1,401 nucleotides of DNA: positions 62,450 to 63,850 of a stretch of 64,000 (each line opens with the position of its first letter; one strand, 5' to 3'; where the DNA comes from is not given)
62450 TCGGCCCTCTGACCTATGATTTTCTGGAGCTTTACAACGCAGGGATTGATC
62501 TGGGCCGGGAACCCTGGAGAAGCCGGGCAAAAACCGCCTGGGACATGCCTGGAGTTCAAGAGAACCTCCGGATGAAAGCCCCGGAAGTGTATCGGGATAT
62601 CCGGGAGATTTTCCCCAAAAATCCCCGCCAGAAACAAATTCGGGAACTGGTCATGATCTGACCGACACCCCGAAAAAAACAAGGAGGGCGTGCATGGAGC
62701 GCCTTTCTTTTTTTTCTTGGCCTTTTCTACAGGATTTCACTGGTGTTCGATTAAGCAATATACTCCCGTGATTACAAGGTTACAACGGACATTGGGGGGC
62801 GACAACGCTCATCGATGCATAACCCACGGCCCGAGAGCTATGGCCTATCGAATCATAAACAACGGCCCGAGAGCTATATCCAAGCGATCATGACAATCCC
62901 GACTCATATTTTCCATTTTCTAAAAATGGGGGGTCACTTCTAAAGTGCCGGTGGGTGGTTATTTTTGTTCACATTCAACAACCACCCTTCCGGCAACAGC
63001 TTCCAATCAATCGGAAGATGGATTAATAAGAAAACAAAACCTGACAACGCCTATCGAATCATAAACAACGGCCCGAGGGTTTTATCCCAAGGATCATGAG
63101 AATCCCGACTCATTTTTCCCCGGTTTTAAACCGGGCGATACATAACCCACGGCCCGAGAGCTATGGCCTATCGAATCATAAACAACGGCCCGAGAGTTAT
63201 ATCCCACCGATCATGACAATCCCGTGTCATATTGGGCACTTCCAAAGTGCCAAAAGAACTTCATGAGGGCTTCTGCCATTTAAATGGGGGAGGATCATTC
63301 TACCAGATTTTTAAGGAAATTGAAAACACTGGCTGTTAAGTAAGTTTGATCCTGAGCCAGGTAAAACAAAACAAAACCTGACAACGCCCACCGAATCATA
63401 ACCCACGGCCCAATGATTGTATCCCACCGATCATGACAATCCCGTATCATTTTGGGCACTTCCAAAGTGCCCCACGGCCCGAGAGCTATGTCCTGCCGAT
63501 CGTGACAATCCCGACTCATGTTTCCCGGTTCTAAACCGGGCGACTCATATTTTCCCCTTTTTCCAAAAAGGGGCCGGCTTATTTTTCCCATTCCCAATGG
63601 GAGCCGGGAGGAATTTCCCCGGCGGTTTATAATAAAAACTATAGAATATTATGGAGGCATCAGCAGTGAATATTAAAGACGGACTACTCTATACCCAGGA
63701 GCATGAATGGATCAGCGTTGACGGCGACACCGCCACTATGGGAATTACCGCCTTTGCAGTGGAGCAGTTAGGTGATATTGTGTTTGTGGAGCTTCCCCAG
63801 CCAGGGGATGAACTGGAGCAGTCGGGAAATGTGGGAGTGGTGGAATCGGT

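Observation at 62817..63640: Structured noncoding repeat array: five direct repeats each paired with a different perfect palindrome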

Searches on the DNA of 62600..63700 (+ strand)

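Call 4: search_rna_families(source=window, start=62600, end=63700, threshold=evalue, max_evalue=10, show_alignments=3)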
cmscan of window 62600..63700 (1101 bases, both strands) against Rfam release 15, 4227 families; matches with E-value up to 10: 6.
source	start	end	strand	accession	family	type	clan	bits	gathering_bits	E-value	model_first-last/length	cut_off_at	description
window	63414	63472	-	RF02367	Yfr20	Gene; sRNA;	-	23.1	44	0.15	1-89/89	no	Cyanobacterial functional RNA 20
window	62945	62996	+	RF03895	MIR2679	Gene; miRNA;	-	21.9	97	0.17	1-119/119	no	MIR2679 microRNA precursor family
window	63195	63252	-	RF02367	Yfr20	Gene; sRNA;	-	16.1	44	5.6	1-89/89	no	Cyanobacterial functional RNA 20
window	63253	63293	+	RF01098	RF_site9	Cis-reg; frameshift_element;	-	16.1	70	7.9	1-50/50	no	Gag/pro ribosomal frameshift site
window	63077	63148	-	RF03503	mir-547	Gene; miRNA;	-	14.8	90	8.5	1-78/78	no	mir-547 microRNA precursor family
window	62682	62713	+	RF00489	ctRNA_p42d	Gene; antisense;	-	14.7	50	7.9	1-46/46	no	ctRNA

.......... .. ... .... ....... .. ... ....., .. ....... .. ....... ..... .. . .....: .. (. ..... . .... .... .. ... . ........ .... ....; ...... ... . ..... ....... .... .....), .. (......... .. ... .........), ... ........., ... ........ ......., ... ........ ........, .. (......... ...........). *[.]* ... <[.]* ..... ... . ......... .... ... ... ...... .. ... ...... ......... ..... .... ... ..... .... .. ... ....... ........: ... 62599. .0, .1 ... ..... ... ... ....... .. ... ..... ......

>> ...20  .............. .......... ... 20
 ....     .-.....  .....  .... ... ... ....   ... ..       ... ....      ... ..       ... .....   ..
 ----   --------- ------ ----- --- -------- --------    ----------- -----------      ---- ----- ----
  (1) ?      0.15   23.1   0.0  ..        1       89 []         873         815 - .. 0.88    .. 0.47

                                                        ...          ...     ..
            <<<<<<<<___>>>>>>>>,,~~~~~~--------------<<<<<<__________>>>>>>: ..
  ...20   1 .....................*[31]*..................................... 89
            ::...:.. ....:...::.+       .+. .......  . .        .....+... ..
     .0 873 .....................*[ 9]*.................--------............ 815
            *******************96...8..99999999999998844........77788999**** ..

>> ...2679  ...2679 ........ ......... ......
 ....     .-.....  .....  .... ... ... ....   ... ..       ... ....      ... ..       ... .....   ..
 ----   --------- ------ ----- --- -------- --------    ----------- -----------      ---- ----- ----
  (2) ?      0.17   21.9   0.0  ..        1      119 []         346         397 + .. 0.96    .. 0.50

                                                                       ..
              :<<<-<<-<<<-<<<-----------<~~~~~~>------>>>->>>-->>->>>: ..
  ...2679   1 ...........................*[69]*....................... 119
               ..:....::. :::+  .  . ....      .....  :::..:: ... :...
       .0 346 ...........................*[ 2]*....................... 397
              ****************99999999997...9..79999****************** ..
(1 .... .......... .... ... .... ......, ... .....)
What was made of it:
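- On Known RNA families (Rfam 15), including the glycine riboswitch, CsrB/RsmZ and repeat-type motifs: The best sub-threshold hit is Yfr20, 23.1 bits against a threshold of 44 (call 4).
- A weak - strand hit to the cyanobacterial sRNA Yfr20, E = 0.15 (call 4).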

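Call 39: search_dna_similar(query=window:62813-63640:+, collection=plasmids, mode=distant, max_evalue=0.001)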
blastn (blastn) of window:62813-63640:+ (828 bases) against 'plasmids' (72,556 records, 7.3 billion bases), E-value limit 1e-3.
No match.
